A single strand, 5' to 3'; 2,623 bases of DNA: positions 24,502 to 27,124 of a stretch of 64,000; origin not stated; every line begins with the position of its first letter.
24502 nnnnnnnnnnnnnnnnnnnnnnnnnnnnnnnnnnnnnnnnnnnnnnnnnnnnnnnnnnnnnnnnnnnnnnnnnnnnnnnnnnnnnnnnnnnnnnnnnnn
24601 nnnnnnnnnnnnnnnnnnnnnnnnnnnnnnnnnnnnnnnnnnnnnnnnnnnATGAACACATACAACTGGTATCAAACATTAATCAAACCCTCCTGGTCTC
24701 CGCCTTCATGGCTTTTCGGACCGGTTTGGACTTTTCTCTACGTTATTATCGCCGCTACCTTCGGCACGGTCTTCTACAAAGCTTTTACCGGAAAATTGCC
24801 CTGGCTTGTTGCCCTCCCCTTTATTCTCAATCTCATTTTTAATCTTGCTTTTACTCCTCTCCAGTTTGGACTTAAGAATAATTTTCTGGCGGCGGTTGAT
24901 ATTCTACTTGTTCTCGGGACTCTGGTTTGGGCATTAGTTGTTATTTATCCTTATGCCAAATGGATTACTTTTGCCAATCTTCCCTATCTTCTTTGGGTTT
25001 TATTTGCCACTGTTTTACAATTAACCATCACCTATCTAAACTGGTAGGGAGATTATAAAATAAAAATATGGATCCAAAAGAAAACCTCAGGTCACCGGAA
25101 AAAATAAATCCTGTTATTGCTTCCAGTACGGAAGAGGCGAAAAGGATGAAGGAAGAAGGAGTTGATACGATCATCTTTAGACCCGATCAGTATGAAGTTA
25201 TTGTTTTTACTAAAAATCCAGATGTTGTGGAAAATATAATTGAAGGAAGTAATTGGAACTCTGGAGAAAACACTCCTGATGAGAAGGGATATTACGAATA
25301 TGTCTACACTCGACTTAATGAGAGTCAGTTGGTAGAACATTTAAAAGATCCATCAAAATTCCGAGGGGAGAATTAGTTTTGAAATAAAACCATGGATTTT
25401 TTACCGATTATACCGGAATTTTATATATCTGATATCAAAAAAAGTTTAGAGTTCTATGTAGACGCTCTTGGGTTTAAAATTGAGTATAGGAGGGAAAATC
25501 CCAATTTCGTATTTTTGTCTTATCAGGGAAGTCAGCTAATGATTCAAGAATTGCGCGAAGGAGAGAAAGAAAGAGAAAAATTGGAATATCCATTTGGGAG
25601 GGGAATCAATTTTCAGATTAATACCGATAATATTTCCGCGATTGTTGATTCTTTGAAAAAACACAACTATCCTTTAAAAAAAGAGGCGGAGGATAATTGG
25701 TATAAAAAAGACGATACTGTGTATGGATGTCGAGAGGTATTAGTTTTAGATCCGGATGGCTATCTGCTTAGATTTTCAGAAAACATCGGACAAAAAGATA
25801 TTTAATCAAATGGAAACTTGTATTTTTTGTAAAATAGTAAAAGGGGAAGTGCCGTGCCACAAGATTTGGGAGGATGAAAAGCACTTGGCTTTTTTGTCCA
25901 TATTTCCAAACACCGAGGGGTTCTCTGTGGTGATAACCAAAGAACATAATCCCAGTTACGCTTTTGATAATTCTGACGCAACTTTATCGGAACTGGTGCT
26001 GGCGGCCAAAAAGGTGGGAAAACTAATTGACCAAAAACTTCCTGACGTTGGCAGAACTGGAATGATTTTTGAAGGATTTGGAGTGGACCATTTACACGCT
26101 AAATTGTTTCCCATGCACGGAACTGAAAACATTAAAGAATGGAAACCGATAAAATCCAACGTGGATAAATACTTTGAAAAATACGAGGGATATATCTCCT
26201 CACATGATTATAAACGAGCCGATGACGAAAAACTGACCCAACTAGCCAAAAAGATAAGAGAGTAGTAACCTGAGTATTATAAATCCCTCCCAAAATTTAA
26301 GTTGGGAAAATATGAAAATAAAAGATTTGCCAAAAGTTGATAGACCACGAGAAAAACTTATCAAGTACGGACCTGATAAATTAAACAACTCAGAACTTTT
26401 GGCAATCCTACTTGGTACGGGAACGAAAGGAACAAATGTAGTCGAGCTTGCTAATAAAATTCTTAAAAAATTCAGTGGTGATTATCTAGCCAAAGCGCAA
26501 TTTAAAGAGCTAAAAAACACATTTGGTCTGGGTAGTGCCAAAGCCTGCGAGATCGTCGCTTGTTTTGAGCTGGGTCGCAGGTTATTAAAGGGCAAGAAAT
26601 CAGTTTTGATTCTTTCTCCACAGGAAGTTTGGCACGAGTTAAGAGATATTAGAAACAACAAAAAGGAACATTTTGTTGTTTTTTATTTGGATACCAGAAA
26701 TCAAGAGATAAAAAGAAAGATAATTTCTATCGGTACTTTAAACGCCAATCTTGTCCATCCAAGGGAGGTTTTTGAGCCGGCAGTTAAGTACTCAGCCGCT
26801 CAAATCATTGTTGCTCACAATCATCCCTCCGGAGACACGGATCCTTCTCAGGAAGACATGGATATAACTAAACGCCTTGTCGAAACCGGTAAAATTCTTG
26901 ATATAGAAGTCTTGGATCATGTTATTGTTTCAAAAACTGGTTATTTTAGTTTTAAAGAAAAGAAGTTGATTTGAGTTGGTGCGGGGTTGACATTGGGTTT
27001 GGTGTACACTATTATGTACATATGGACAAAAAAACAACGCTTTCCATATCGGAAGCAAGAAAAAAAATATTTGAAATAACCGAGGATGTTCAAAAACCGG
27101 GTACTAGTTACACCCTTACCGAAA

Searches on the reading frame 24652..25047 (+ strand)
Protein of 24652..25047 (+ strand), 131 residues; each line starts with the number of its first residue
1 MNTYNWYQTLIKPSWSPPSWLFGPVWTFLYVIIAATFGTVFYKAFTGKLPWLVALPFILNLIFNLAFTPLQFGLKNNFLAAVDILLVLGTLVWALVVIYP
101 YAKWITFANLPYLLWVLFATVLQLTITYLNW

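Call 66: search_protein_families(library=pfam, proteins=[window:24652-25047:+], max_evalue=0.001)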
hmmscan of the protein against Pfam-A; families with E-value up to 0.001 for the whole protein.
window:24652-25047:+ (131 aa): 1 family
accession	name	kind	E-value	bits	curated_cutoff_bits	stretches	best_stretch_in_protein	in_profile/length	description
PF03073.20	TspO_MBR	-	5.4e-28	98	24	1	3-128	20-144/145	TspO/MBR family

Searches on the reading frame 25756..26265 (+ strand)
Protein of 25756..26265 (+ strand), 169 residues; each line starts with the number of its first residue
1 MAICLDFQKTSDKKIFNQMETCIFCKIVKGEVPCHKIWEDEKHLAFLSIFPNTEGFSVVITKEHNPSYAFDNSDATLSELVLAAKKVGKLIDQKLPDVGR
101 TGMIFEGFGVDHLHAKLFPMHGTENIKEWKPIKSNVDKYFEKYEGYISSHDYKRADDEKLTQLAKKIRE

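Call 66: search_protein_families(library=pfam, proteins=[window:25756-26265:+], max_evalue=0.001)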
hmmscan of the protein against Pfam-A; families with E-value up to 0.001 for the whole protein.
window:25756-26265:+ (169 aa): 2 families
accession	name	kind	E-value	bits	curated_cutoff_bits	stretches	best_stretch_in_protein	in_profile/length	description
PF01230.28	HIT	-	1e-07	32.9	21.5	1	30-118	2-93/98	HIT domain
PF11969.13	DcpS_C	-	0.00046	21.1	24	1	22-94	2-73/114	Scavenger mRNA decapping enzyme C-term binding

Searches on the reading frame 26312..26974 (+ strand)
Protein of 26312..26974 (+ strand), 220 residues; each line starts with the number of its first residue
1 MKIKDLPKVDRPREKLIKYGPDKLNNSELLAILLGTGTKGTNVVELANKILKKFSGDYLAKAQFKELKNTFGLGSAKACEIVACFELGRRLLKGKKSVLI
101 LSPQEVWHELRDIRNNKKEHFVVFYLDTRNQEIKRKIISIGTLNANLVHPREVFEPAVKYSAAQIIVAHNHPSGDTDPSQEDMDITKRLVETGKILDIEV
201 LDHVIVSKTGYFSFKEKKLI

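Call 66: search_protein_families(library=pfam, proteins=[window:26312-26974:+], max_evalue=0.001)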
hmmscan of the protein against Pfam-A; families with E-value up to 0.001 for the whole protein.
window:26312-26974:+ (220 aa): 2 families
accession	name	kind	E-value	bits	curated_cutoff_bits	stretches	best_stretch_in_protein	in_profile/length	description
PF04002.20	RadC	-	4.1e-43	146.6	22.1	1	102-218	3-120/121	RadC-like JAB domain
PF20582.4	UPF0758_N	-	1.3e-26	92.9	27.1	1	3-79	1-77/77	UPF0758 N-terminal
